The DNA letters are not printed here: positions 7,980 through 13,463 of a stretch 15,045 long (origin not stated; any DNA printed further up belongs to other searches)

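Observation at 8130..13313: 1727-aa gingipain-like C25 protease with an internally duplicated MAM-like pair and a dockerin tail instead of a T9SS C-terminal domain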

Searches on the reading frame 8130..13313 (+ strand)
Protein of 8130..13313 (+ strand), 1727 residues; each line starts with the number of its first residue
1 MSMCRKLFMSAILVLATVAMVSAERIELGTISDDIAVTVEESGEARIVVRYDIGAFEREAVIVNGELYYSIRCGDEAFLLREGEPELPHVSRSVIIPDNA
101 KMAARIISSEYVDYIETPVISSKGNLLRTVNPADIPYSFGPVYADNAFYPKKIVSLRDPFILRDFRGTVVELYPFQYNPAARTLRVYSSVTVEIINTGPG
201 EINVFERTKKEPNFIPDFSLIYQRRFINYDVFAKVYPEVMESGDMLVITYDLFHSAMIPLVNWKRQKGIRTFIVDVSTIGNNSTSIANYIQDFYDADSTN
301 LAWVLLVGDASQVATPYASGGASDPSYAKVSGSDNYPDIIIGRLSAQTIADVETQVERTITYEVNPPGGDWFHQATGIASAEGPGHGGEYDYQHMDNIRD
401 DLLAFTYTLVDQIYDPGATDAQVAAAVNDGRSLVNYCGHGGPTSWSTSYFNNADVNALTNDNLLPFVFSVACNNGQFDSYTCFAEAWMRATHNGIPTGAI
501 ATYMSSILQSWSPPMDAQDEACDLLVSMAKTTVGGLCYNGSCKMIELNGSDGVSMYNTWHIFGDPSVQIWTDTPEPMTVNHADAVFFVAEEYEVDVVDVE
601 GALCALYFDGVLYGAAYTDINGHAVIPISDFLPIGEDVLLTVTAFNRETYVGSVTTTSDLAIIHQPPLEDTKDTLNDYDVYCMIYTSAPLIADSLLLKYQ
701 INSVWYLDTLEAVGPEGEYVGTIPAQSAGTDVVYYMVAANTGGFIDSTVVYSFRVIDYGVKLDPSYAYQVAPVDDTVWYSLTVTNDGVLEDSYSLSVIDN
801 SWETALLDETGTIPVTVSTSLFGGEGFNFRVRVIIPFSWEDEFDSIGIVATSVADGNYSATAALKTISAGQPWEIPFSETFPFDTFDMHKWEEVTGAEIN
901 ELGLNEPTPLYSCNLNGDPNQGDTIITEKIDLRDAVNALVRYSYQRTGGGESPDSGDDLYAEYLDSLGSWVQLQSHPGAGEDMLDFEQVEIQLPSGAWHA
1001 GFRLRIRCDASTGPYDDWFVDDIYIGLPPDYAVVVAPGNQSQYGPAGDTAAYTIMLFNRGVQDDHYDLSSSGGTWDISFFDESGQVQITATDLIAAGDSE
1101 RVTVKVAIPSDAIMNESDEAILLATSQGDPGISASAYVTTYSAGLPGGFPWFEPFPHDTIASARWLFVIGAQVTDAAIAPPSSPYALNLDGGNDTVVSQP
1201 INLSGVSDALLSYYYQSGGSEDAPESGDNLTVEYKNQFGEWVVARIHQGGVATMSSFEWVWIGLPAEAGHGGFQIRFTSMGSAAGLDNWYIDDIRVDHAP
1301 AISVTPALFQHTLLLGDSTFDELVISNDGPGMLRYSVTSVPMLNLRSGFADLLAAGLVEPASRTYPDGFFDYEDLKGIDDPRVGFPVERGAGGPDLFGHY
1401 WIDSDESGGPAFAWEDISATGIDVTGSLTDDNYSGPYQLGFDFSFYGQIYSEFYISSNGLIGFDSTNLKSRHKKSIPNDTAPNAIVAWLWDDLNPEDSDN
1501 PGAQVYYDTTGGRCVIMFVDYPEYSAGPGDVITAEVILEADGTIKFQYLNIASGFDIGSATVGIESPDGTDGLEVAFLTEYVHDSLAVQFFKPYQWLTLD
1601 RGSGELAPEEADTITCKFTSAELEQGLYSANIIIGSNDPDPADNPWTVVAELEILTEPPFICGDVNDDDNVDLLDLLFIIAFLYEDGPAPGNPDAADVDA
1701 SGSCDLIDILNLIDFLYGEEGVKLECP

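Call 5: search_protein_families(library=pfam, proteins=[window:8130-13313:+], max_evalue=0.1)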
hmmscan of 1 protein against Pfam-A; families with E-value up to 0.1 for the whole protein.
window:8130-13313:+ (1727 aa): 6 families
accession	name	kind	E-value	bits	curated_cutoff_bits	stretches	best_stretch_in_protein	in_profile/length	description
PF01364.23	Peptidase_C25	-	2.3e-58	198.7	23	1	245-568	1-373/374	Peptidase family C25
PF08126.16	Propeptide_C25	-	1.2e-25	90.2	22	1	49-209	24-190/205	Propeptide_C25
PF00404.24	Dockerin_1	-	5.6e-09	36.5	22.9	1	1663-1716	2-56/57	Dockerin type I domain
PF03785.20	Peptidase_C25_C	-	6.8e-08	32.7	25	1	574-654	1-78/79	Peptidase family C25, C terminal ig-like domain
PF21471.3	Reelin_subrepeat-B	-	1.4e-07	31.7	27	1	925-1026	27-127/127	Reelin subrepeat B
PF11614.14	FixG_C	-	0.015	15.9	25.6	1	1051-1134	34-110/119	IG-like fold at C-terminal of FixG, putative oxidoreductase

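Call 6: search_protein_families(library=ncbifam, proteins=[window:8130-13313:+], max_evalue=0.1)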
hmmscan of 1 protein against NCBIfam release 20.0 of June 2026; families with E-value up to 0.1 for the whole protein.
window:8130-13313:+ (1727 aa): 2 families
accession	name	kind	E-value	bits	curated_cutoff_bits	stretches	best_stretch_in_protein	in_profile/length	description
NF033707.1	T9SS_sortase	equivalog_domain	1.5e-17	62.6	420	2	334-493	491-663/1095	type IX secretion system sortase PorU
NF052324.1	PorU_rel_Nterm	equivalog_domain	3.3e-12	45.4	450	1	316-506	503-700/879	putative type IX secretion system sortase PorU2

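Call 9: search_solved_structures(query=window:8130-13313:+, max_evalue=0.01, show_alignments=3)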
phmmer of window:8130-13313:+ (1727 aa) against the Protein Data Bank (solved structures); distinct sequences matched with E-value up to 0.01: 7.
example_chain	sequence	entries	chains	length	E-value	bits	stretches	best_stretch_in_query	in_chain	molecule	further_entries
1cvr_A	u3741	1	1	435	3.5e-85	289.7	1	238-654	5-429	GINGIPAIN R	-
4ief_B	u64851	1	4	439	5.6e-84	285.7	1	238-654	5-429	Gingipain R2 Mature Domain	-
4ief_A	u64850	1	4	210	1e-27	99.2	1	80-231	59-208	Gingipain R2 Pro-Domain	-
4rbm_A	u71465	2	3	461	1.1e-12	49.4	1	245-494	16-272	Lys-gingipain W83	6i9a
4tkx_L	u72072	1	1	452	1.5e-12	48.9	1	245-494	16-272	Lys-gingipain W83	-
6za2_A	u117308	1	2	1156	2.3e-06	28.4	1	332-484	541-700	Por secretion system protein porU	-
5mun_A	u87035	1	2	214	0.00013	22.6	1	81-226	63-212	Lys-gingipain W83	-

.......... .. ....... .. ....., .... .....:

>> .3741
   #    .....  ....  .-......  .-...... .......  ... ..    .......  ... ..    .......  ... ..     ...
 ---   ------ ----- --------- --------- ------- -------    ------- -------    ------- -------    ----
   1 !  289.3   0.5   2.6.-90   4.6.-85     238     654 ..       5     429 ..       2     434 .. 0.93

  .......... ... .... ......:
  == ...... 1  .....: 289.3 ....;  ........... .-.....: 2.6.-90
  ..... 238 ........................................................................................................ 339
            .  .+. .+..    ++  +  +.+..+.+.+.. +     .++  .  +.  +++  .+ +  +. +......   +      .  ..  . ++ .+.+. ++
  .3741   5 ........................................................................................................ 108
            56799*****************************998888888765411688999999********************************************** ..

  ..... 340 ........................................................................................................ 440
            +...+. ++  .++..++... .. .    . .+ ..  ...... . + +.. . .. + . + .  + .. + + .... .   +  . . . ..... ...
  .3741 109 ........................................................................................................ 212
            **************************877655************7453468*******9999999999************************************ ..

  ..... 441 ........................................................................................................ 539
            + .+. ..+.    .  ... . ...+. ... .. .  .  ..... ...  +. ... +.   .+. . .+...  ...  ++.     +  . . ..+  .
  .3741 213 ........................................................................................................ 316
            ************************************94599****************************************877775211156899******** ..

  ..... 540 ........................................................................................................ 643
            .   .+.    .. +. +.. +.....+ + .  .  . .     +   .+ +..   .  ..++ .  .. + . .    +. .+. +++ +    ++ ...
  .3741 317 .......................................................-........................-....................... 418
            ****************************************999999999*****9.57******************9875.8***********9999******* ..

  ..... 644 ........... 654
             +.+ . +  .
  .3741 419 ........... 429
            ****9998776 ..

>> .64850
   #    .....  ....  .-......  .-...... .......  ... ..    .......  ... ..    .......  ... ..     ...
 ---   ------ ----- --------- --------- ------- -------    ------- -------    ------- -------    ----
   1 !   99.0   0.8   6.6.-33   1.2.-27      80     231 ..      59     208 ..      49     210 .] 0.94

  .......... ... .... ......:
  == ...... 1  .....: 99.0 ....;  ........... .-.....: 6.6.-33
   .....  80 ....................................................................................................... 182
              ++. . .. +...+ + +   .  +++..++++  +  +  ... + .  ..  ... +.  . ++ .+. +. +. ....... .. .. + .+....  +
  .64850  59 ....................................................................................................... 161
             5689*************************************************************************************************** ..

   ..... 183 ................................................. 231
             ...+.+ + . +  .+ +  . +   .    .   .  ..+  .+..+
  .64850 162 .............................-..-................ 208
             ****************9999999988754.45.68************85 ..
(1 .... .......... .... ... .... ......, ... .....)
